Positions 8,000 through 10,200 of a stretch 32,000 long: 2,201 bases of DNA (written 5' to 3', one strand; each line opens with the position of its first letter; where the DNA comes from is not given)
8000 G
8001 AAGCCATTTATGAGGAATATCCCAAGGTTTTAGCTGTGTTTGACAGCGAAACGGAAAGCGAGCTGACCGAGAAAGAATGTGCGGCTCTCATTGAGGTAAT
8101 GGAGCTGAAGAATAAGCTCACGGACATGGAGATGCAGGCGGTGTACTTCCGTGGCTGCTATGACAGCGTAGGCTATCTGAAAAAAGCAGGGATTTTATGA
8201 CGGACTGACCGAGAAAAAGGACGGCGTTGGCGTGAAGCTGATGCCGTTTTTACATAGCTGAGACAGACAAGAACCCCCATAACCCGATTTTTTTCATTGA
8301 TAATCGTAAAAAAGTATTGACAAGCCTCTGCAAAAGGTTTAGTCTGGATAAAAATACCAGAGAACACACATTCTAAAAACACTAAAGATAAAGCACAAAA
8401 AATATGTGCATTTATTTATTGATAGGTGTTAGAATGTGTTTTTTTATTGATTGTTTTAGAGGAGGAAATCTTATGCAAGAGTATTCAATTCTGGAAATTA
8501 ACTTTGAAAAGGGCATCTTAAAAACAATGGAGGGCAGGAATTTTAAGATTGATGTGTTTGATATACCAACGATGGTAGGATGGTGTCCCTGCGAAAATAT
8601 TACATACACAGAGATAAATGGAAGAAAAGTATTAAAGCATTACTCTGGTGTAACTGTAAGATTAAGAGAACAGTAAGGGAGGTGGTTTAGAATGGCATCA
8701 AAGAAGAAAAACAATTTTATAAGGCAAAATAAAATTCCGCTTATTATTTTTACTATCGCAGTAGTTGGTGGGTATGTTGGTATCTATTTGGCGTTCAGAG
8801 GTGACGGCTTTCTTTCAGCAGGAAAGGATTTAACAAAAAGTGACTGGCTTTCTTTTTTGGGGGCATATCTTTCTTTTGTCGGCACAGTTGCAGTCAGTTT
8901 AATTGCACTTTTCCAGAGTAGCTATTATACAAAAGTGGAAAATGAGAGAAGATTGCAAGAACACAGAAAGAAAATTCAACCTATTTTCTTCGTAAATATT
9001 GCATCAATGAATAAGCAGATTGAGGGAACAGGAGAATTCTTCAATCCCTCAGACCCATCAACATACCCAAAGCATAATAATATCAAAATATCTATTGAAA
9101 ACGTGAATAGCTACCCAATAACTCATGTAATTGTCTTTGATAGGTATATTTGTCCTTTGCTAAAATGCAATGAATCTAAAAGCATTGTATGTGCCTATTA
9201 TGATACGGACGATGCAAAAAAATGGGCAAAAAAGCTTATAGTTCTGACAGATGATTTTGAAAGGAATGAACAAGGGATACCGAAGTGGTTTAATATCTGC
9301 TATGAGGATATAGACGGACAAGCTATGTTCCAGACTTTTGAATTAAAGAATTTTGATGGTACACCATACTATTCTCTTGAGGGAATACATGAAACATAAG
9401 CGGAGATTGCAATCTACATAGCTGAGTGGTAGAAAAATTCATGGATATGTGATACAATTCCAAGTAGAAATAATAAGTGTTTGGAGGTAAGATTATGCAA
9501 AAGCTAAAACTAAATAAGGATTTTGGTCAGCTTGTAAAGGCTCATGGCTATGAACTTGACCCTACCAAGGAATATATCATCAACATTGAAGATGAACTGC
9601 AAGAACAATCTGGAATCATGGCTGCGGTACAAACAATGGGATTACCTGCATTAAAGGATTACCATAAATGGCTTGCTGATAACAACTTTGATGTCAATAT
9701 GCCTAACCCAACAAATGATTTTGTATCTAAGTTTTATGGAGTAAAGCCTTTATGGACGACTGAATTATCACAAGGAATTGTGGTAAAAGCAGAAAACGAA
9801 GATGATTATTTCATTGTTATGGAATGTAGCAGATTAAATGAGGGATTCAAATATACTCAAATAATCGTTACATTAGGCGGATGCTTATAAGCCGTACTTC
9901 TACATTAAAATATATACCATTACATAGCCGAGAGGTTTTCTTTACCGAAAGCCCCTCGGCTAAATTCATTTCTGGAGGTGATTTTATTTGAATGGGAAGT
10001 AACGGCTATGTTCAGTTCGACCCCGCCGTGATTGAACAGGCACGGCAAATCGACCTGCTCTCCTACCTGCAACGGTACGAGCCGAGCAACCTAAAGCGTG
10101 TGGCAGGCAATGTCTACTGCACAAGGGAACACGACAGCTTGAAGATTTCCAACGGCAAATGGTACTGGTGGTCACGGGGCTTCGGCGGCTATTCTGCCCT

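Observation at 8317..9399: Cassette 1: small soluble protein plus a 2-TM membrane protein under an operator-like promoter, a candidate novel conflict module (defence, exclusion or anti-defence)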

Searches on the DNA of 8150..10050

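Call 56: search_rna_families(source=window, start=8150, end=10050, threshold=evalue, max_evalue=1)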
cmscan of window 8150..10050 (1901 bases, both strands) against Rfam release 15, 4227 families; matches with E-value up to 1: 1.
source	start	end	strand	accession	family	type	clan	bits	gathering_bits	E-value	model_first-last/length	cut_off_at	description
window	9806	9873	+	RF01469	rli33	Gene; sRNA;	CL00114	13.8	46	0.54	1-532/532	no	Listeria sRNA rli33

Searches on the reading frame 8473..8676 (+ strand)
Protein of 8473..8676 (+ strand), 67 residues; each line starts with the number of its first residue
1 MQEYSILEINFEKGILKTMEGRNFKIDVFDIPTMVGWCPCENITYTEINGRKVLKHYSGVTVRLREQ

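Call 5: search_protein_families(library=pfam, proteins=[window:8473-8676:+], max_evalue=0.1)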
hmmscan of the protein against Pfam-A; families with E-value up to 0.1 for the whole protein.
window:8473-8676:+ (67 aa): 0 families

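Call 6: search_protein_families(library=padloc, proteins=[window:8473-8676:+], max_evalue=1)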
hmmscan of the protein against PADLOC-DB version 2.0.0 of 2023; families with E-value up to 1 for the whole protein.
window:8473-8676:+ (67 aa): 0 families

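Call 7: search_protein_families(library=ncbifam, proteins=[window:8473-8676:+], max_evalue=1)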
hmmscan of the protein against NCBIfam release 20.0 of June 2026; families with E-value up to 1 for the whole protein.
window:8473-8676:+ (67 aa): 1 family
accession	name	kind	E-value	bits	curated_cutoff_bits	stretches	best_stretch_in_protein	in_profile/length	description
TIGR01689.1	EcbF-BcbF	subfamily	0.06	13.3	162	1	16-51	51-86/126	capsule biosynthesis phosphatase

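Call 20: find_homologous_proteins(query=window:8473-8676:+, max_evalue=0.01)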
Query window:8473-8676:+ (67 aa): 8 proteins with E <= 0.01 among 9 candidates.
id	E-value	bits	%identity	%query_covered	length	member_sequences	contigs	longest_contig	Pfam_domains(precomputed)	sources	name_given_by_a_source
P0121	8.8e-36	138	91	100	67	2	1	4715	-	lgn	-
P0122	1.7e-34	134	88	100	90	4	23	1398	-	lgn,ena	-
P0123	1.8e-34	134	94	100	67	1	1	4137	-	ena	-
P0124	3.4e-32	126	98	87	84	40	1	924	-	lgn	-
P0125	6.1e-31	122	83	97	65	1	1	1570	-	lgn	-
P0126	1.3e-27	112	75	97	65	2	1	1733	-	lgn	-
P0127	1.1e-21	93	82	73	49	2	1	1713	-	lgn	-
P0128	2.4e-14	70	100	54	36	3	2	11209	-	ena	-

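Call 52: find_encoding_contigs(protein=P0126, flank=3000, max_places=3)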
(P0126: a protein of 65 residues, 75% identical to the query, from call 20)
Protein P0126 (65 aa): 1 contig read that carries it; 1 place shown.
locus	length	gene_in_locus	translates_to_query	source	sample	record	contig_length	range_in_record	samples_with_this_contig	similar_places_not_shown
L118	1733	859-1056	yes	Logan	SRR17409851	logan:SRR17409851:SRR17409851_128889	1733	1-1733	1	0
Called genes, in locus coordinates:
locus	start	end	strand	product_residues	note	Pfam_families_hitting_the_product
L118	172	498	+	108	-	-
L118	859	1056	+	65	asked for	-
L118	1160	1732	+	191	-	?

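Call 53: find_encoding_contigs(protein=P0125, flank=3000, max_places=3)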
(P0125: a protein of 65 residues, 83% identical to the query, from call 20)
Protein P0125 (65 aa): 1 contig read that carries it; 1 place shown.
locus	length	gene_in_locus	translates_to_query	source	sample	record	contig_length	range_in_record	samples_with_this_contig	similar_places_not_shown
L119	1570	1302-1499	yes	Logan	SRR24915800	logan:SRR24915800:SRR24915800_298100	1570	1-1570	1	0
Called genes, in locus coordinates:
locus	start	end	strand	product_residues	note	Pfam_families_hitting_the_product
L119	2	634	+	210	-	?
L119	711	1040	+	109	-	PF20369:DUF6664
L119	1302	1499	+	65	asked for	-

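Call 54: find_encoding_contigs(protein=P0121, flank=3000, max_places=3)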
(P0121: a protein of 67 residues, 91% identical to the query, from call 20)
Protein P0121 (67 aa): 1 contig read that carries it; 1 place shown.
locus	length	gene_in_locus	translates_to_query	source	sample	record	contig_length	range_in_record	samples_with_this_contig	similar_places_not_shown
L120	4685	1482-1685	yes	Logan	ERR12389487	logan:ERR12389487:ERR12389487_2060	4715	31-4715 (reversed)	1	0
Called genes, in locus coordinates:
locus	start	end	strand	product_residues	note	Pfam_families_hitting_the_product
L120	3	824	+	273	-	?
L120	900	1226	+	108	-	PF20369:DUF6664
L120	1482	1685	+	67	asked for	-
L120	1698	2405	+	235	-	-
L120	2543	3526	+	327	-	PF13154:DUF3991, PF13155:Toprim_2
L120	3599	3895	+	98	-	-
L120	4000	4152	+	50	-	PF12664:DUF3789 (weak)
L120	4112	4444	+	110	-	PF21983:NikA-like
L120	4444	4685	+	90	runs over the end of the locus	?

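Call 73: search_solved_structures(query=window:8473-8673:+, max_evalue=10)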
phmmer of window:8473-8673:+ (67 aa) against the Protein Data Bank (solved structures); distinct sequences matched with E-value up to 10: 7.
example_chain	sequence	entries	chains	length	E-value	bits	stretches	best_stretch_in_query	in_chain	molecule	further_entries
5ie4_A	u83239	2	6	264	1.3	12.5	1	19-57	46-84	Zearalenone hydrolase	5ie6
5ie5_A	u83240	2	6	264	1.3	12.5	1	19-57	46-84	Zearalenone hydrolase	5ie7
3wzl_A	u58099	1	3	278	1.4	12.3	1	19-57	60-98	Zearalenone hydrolase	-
3wzm_A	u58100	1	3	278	1.4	12.3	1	19-57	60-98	Zearalenone hydrolase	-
6jr9_A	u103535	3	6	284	1.5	12.2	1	18-57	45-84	Zearalenone hydrolase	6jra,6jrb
5c7y_A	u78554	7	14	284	1.5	12.2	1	18-57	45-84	Zearalenone hydrolase | Zearalenone lactonase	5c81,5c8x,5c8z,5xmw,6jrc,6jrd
6jqz_A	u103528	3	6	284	1.6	12.2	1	18-57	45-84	Zearalenone hydrolase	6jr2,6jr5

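Call 74: search_protein_families(library=phrogs, proteins=[window:8473-8673:+], max_evalue=0.01)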
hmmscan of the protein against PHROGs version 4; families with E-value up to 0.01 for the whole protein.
window:8473-8673:+ (67 aa): 0 families

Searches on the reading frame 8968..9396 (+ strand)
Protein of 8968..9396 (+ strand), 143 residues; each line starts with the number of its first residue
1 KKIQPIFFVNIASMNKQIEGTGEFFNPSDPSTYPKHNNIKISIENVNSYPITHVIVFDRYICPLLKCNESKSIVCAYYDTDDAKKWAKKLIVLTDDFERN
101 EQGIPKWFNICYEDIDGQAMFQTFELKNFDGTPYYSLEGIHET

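Call 58: predict_structure(alignment_id=A2)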
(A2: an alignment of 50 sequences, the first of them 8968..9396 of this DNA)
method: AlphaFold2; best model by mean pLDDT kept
length: 143 residues; sequences in the alignment: 50
mean_pLDDT: 92.7   pTM: 0.84
mean pLDDT of the five models: 92.7, 92.4, 92.1, 92.0, 90.9
residues with pLDDT >= 90: 118; 70-90: 21; 50-70: 2; < 50: 2
segments of 3 or more residues with pLDDT < 50: none
pLDDT, mean of each block of 10 residues (from residue 1): 75 93 88 91 95 97 96 96 93 96 95 94 96 94 88
secondary structure, 60 per line:
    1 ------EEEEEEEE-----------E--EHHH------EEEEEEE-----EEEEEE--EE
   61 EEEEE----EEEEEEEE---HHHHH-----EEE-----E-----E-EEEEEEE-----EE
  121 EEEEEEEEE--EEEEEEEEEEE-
elements in order: E7-14 E39-45 E51-56 E59-65 E70-77 H81-85 E91-93 E107-113 E119-129 E132-142

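Call 61: fold_search(model_id=the predicted structure, library=pdb)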
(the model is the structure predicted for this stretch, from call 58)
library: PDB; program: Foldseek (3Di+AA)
matches with E <= 10: 400; with E <= 0.001: 0
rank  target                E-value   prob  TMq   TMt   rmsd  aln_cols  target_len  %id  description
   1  8bl3                  1.1e-02  1.00  0.31  0.32   4.9        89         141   13  De novo single-chain immunoglobulin dimer scIg12 (released 2023-10-04)
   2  9jsn_G                1.7e-01  0.15  0.22  0.07  18.2       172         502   14  Clostridium perfringens iota toxin pore Ib in prepore VII state (released 2025-05-14)
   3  1b9k                  2.5e-01  0.33  0.22  0.14  14.3       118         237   10  ALPHA-ADAPTIN APPENDAGE DOMAIN, FROM CLATHRIN ADAPTOR AP2 (released 1999-07-06)
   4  9pue_A                3.1e-01  0.35  0.23  0.15  14.2       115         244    9  Structure of Alpha Appendage of AP2 bound to the FxDxF motif derived of CCDC32 (released 2026-04-08)
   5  9nms_A                3.1e-01  0.23  0.29  0.16  12.3       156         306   10  R162Q mutant of inwardly rectifying potassium channel Kir7.1 (released 2026-01-28)
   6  9mr7_J                3.4e-01  0.07  0.16  0.18  14.3       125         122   10  Genetiocally detoxified pertussis toxin in complex with hu1B7 Fab and hu11E6 Fab (released 2025-04-16)
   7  8b6l_F                3.8e-01  0.66  0.33  0.31   8.6       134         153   10  Subtomogram average of the human Sec61-TRAP-OSTA-translocon (released 2022-12-07)
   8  2dwy_C                3.8e-01  0.30  0.23  0.25  13.9       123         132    6  Crystal Structure Analysis of GGA1-GAE (released 2007-04-17)
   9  4ua3_A                4.0e-01  0.47  0.20  0.16   8.1        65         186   17  Crystal structure of selenomethionine labeled SpNatD (released 2015-01-28)
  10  8b5l_v                4.0e-01  0.28  0.25  0.23  13.9       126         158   10  Cryo-EM structure of ribosome-Sec61-TRAP (TRanslocon Associated Protein) translocon complex (released 2023-03-01)
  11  8eh5_H                4.0e-01  0.07  0.17  0.20  13.3       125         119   10  Cryo-EM structure of L9 Fab in complex with rsCSP (released 2023-06-28)
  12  8i5m_A                6.3e-01  0.09  0.22  0.12  14.3       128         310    8  Rat Kir4.1 in complex with PIP2 (released 2024-02-28)
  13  6jht_E                6.3e-01  0.06  0.16  0.12  14.9       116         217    9  The cryo-EM structure of HAV bound to a neutralizing antibody-F9 (released 2020-03-18)
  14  2dwy_B                6.6e-01  0.15  0.24  0.27  10.7       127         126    8  Crystal Structure Analysis of GGA1-GAE (released 2007-04-17)
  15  4ua3_B                7.0e-01  0.51  0.20  0.16   5.7        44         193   20  Crystal structure of selenomethionine labeled SpNatD (released 2015-01-28)
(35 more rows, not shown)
